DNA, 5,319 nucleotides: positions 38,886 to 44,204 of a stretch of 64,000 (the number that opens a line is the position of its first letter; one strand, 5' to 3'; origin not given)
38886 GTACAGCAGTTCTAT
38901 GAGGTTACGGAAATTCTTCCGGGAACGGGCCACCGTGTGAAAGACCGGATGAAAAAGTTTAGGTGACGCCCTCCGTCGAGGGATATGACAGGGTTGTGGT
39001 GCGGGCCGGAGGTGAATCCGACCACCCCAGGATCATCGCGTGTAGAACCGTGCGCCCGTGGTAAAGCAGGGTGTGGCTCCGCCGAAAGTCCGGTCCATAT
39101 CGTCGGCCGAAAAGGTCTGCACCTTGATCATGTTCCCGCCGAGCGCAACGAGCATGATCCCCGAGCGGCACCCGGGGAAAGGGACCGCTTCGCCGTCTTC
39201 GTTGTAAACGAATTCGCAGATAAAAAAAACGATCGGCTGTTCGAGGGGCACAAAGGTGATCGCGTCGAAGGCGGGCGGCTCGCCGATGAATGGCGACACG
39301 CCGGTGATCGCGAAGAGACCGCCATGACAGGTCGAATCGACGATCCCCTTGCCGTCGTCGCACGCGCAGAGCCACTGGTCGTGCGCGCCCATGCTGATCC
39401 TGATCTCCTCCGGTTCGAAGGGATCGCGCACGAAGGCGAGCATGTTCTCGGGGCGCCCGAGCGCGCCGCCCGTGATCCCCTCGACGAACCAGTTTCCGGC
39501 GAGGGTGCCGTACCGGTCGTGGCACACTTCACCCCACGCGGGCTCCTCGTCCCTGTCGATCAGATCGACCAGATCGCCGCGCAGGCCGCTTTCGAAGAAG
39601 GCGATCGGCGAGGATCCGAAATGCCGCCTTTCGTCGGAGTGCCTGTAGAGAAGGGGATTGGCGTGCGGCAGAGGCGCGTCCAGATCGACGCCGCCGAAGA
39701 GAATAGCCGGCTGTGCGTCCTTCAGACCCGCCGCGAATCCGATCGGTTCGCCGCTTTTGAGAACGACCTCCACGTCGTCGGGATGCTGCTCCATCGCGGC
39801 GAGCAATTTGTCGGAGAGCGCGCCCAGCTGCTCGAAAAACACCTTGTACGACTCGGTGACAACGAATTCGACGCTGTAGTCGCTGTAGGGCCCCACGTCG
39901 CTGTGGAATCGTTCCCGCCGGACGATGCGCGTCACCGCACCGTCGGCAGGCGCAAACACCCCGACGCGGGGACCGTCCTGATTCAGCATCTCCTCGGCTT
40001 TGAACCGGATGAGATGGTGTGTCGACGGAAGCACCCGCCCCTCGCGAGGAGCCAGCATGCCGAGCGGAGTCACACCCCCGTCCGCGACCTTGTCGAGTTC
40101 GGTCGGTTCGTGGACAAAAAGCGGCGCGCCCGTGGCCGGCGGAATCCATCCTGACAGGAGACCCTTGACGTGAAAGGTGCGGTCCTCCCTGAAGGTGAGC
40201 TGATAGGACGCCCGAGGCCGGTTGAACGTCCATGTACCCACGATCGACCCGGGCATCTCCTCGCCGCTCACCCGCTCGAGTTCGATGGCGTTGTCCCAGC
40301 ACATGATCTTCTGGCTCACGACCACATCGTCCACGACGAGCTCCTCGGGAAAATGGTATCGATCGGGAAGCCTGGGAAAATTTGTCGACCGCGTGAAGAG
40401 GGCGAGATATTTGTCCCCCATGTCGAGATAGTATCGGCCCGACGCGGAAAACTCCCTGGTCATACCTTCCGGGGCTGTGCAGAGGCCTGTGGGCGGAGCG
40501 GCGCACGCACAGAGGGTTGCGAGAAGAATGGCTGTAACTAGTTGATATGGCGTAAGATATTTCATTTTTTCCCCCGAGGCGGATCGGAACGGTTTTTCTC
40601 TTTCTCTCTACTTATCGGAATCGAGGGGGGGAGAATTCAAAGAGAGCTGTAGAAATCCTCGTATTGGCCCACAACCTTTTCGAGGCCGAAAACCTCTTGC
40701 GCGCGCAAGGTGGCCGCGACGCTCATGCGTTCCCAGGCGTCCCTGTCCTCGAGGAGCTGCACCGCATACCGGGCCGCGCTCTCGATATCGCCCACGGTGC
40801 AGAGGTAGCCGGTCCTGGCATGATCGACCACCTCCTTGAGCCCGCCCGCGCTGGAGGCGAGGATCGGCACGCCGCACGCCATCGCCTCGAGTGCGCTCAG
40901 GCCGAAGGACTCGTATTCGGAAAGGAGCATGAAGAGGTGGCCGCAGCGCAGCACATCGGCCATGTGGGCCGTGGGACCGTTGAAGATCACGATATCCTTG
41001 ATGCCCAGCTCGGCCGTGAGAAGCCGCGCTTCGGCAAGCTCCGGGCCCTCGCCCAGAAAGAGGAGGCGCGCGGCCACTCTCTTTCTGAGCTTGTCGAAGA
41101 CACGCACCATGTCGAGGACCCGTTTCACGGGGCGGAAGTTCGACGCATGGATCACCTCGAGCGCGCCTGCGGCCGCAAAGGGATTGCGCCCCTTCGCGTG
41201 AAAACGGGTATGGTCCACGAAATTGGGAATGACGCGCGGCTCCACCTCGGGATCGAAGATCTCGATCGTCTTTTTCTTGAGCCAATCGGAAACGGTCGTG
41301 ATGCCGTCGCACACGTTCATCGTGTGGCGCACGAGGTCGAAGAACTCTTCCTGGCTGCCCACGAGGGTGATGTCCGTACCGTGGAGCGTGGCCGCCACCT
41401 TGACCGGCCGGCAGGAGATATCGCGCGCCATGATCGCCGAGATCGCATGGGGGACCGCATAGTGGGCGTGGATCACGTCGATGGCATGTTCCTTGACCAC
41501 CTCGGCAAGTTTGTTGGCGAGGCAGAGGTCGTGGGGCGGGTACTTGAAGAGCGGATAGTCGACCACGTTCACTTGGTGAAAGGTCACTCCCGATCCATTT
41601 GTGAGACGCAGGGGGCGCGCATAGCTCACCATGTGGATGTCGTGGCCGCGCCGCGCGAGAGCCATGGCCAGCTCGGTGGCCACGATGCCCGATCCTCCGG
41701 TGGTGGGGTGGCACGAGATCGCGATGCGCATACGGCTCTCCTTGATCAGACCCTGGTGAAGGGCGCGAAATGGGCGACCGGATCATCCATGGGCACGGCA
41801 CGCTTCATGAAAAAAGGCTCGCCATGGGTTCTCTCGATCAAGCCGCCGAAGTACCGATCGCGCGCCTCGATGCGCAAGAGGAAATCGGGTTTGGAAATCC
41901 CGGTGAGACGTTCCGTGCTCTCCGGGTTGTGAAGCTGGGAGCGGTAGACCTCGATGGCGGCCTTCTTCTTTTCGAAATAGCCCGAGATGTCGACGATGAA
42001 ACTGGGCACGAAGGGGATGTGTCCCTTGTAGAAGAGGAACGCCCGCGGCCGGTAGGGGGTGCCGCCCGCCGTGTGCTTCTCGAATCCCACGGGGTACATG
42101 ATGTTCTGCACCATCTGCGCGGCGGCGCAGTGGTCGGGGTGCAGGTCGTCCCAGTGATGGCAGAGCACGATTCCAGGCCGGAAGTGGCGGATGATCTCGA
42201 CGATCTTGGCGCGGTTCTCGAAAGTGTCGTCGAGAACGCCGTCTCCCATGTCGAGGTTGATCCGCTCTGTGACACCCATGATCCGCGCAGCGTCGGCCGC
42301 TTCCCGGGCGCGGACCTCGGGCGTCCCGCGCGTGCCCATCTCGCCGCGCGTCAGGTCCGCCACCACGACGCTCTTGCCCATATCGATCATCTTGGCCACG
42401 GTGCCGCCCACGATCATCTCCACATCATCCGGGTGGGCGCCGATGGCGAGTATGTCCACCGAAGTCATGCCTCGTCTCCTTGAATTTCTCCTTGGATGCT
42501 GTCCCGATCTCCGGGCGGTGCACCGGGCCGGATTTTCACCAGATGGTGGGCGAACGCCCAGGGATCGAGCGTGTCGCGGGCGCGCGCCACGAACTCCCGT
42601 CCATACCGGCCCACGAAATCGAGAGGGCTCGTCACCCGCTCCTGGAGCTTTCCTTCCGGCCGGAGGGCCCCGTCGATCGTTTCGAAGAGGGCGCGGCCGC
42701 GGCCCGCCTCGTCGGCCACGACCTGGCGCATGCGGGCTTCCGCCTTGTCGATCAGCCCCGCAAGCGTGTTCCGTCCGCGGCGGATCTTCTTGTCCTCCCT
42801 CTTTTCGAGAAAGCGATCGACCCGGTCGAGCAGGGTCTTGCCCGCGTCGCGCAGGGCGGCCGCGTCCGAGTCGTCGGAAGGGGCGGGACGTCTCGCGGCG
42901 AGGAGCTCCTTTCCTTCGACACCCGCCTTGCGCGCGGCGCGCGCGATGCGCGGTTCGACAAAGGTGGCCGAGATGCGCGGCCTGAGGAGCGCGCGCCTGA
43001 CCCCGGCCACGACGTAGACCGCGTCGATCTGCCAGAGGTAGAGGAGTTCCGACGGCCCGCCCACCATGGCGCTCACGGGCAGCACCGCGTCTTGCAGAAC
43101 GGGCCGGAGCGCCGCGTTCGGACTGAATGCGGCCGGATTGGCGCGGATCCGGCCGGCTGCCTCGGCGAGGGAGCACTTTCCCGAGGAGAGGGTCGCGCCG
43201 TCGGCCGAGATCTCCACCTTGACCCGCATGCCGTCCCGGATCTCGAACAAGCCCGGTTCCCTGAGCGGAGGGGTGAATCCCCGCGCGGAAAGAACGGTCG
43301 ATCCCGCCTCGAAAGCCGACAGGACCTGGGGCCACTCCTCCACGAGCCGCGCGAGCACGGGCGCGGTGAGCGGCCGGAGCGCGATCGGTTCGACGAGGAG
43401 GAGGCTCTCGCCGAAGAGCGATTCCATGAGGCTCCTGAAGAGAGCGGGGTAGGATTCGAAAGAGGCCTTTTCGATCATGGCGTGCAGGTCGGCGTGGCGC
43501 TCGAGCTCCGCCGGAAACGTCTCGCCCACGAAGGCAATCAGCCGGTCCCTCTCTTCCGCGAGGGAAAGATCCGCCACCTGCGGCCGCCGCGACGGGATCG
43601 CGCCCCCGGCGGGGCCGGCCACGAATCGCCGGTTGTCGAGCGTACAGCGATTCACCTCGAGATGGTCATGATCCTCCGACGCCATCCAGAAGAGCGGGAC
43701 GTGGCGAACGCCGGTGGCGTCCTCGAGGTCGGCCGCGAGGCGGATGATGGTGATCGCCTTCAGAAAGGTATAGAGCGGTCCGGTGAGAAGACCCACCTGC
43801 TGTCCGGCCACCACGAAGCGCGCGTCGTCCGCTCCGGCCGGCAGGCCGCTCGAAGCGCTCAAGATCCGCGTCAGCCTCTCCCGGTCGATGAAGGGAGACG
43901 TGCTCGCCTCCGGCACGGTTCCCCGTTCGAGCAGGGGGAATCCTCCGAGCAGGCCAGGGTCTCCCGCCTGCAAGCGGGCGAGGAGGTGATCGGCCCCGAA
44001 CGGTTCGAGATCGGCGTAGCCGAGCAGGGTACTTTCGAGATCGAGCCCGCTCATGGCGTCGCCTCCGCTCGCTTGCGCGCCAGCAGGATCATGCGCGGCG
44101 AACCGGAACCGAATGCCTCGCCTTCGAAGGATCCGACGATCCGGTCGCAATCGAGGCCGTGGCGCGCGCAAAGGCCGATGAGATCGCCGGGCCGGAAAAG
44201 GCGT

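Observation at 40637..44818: Complete bacillithiol operon (bshA-bshB-bshC) led by a translationally coupled SAM methyltransferase, implying N-methyl-bacillithiol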

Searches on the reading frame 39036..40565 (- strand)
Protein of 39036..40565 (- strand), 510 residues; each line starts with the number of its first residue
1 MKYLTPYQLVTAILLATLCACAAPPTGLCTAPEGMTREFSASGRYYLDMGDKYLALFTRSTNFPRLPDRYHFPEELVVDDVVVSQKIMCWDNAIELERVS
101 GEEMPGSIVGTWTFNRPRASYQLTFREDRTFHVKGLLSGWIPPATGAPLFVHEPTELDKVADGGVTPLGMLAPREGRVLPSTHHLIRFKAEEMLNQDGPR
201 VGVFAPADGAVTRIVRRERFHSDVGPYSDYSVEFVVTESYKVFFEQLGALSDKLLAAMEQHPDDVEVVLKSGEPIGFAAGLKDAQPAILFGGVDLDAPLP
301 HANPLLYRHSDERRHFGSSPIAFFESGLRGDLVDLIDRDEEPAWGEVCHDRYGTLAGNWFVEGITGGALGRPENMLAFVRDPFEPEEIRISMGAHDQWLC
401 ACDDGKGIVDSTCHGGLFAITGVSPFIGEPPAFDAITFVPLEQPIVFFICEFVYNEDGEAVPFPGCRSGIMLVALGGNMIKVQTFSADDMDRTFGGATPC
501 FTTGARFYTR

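Call 25: search_protein_families(library=pfam, proteins=[window:39036-40565:-], max_evalue=0.001)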
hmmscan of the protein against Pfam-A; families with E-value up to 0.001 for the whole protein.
window:39036-40565:- (510 aa): 0 families

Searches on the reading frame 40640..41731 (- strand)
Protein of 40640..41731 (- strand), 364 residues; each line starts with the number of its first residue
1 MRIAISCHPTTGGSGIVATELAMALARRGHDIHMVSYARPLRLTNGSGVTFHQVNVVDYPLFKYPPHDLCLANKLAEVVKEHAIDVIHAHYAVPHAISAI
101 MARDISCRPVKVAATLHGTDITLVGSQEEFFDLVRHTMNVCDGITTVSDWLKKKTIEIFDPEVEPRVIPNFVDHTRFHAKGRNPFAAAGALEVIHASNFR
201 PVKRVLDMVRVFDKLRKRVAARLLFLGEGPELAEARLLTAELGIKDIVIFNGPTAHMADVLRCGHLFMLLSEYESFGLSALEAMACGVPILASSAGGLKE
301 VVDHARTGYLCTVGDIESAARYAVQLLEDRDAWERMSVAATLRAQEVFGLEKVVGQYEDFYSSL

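Call 4: search_protein_families(library=ncbifam, proteins=[window:40640-41731:-], max_evalue=0.001)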
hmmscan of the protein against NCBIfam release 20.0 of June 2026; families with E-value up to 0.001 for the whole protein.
window:40640-41731:- (364 aa): 35 families (the best 25 are shown)
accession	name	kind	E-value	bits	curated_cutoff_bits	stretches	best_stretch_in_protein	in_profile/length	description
TIGR03999.1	thiol_BshA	equivalog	1.6e-135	451.9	273.7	1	1-363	1-372/375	N-acetyl-alpha-D-glucosaminyl L-malate synthase BshA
TIGR03088.1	stp2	hypoth_equivalog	7.8e-32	110.7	409.05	1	55-363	53-372/374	TIGR03088 family PEP-CTERM/XrtA system glycosyltransferase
NF041876.1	EPS_EpsE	equivalog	8.3e-23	81.2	400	1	70-350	100-382/389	exopolysaccharide biosynthesis GT4 family glycosyltransferase EpsE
TIGR04063.1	stp3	hypoth_equivalog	1.3e-21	77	442.05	1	70-363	79-394/397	TIGR04063 family PEP-CTERM/XrtA system glycosyltransferase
TIGR03449.1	mycothiol_MshA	equivalog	1.1e-19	70.7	462.5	1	234-362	272-401/406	D-inositol-3-phosphate glycosyltransferase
TIGR02149.1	glgA_Coryne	subfamily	4.1e-19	69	302.4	1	253-363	273-389/391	glycogen synthase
NF038229.1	Glyco4_Geo_Pelo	equivalog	6.7e-19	68.1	400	1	71-363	43-335/338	GPMC system family 4 glycosyltransferase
TIGR04047.1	MSMEG_0565_glyc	hypoth_equivalog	4.2e-16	59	259.85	1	2-341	1-353/373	MSMEG_0565 family glycosyltransferase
NF047880.1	glyco_SdgA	exception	1.5e-14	53.4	800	1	94-354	225-480/488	serine-aspartate repeat adhesin O-glycosyltransferase SdgA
NF047684.1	TeichurnBiosyTuaC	equivalog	9e-14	51.2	550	1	71-317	94-342/391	teichuronic acid biosynthesis protein TuaC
NF053787.1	GlcN_PG_synth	equivalog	5.1e-13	48.6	480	1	253-363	251-358/361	N-acetylglucosaminyl phosphatidylglycerol synthase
TIGR02472.1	sucr_P_syn_N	equivalog_domain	9.9e-13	47.7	576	1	270-357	347-434/439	sucrose-phosphate synthase, putative, glycosyltransferase domain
NF007396.0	PRK09922.1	equivalog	1e-12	47.6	385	1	199-342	193-339/361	lipopolysaccharide 1,6-galactosyltransferase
NF038255.1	exopoly_VpsD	equivalog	8.4e-12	44.6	300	1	74-363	92-378/381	VpsD family glycosyltransferase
NF046085.1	XrtY_assoc_Gly1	equivalog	4e-11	42.4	400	1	73-363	90-383/387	XrtY-associated glycosyltransferase XYAG1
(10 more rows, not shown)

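Call 5: search_protein_families(library=pfam, proteins=[window:40640-41731:-], max_evalue=0.001)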
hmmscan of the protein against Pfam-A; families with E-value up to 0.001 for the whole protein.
window:40640-41731:- (364 aa): 6 families
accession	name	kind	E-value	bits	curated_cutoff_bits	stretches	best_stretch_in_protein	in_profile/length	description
PF00534.26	Glycos_transf_1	-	6.4e-31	107.6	26.4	1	192-340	17-169/172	Glycosyl transferases group 1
PF13692.12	Glyco_trans_1_4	-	3.7e-27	95.8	27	1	193-329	4-142/142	Glycosyl transferases group 1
PF13439.12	Glyco_transf_4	-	9e-27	94.6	28.5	1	12-176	2-170/170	Glycosyltransferase Family 4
PF13579.12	Glyco_trans_4_4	-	2e-15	57.9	29.7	1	12-170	1-157/158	Glycosyl transferase 4-like domain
PF13477.12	Glyco_trans_4_2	-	2.9e-12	47.4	23.4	1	18-129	13-119/139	Glycosyl transferase 4-like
PF20706.3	GT4-conflict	-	1e-11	44.9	26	1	9-307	9-325/385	Family 4 Glycosyltransferase in conflict systems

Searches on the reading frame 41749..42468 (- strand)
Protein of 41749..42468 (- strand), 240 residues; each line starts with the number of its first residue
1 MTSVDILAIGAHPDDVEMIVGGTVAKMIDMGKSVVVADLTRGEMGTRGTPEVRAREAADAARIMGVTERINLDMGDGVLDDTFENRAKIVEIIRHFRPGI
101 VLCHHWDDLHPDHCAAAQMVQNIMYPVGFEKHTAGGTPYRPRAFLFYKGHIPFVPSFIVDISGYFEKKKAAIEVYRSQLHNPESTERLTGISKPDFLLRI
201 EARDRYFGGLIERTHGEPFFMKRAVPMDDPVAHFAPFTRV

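Call 4: search_protein_families(library=ncbifam, proteins=[window:41749-42468:-], max_evalue=0.001)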
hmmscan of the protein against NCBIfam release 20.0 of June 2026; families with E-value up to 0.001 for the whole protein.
window:41749-42468:- (240 aa): 4 families
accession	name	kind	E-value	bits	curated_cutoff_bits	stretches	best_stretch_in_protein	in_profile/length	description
TIGR04001.1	thiol_BshB1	equivalog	6.9e-75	251.6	182.5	1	4-225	2-224/226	bacillithiol biosynthesis deacetylase BshB1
TIGR04000.1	thiol_BshB2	equivalog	5.9e-15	55.5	195.25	1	6-180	3-186/217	bacillithiol biosynthesis deacetylase BshB2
TIGR03446.1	mycothiol_Mca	equivalog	6.3e-09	35.8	277.15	1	6-148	3-175/283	mycothiol conjugate amidase Mca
TIGR03445.1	mycothiol_MshB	equivalog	1.8e-06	28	224.35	0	9-66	3-59/284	N-acetyl-1-D-myo-inositol-2-amino-2-deoxy-alpha-D-glucopyranoside deacetylase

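Call 5: search_protein_families(library=pfam, proteins=[window:41749-42468:-], max_evalue=0.001)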
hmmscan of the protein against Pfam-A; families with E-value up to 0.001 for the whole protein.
window:41749-42468:- (240 aa): 1 family
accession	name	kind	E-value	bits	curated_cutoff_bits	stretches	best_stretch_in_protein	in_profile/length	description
PF02585.22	PIG-L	-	5.6e-27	95.2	28.2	1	7-123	1-128/129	GlcNAc-PI de-N-acetylase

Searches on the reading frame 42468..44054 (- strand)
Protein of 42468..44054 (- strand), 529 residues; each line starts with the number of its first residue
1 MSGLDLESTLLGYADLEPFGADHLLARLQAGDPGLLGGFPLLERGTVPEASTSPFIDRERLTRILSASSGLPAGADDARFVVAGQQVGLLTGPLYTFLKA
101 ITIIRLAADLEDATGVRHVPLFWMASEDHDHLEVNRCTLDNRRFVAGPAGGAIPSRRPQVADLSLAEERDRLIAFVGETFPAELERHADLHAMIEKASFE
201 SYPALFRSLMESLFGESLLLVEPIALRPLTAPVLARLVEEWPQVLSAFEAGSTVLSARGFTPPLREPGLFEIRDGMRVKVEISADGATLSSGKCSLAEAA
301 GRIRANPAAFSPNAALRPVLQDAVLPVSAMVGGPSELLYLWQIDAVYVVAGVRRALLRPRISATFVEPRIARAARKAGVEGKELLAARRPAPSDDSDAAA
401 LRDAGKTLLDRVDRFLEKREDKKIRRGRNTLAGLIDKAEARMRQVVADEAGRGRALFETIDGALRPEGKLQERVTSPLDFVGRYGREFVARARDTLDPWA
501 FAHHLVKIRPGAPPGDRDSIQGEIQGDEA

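Call 4: search_protein_families(library=ncbifam, proteins=[window:42468-44054:-], max_evalue=0.001)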
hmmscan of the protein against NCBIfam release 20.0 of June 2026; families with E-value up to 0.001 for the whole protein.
window:42468-44054:- (529 aa): 1 family
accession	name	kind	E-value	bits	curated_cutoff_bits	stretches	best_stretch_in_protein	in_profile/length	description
TIGR03998.1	thiol_BshC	equivalog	1.4e-73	248.6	265.8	1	77-506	75-529/529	bacillithiol biosynthesis cysteine-adding enzyme BshC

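Call 5: search_protein_families(library=pfam, proteins=[window:42468-44054:-], max_evalue=0.001)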
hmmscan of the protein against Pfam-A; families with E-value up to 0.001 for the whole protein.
window:42468-44054:- (529 aa): 2 families
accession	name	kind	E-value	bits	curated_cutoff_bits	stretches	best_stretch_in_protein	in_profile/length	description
PF10079.15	Rossmann-like_BshC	-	1.8e-49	169.5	27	1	77-360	84-379/380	Bacillithiol biosynthesis BshC, N-terminal Rossmann-like domain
PF24850.1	CC_BshC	-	1e-09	38.9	27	1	413-508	68-159/159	Bacillithiol biosynthesis BshC, C-terminal coiled-coil domain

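Call 16: search_solved_structures(query=window:42468-44054:-, max_evalue=0.001, show_alignments=1)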
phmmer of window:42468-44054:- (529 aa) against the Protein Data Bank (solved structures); distinct sequences matched with E-value up to 0.001: 1.
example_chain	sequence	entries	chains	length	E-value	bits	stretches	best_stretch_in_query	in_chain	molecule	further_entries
4wbd_A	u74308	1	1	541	4.4e-26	95.2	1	78-507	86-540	BSHC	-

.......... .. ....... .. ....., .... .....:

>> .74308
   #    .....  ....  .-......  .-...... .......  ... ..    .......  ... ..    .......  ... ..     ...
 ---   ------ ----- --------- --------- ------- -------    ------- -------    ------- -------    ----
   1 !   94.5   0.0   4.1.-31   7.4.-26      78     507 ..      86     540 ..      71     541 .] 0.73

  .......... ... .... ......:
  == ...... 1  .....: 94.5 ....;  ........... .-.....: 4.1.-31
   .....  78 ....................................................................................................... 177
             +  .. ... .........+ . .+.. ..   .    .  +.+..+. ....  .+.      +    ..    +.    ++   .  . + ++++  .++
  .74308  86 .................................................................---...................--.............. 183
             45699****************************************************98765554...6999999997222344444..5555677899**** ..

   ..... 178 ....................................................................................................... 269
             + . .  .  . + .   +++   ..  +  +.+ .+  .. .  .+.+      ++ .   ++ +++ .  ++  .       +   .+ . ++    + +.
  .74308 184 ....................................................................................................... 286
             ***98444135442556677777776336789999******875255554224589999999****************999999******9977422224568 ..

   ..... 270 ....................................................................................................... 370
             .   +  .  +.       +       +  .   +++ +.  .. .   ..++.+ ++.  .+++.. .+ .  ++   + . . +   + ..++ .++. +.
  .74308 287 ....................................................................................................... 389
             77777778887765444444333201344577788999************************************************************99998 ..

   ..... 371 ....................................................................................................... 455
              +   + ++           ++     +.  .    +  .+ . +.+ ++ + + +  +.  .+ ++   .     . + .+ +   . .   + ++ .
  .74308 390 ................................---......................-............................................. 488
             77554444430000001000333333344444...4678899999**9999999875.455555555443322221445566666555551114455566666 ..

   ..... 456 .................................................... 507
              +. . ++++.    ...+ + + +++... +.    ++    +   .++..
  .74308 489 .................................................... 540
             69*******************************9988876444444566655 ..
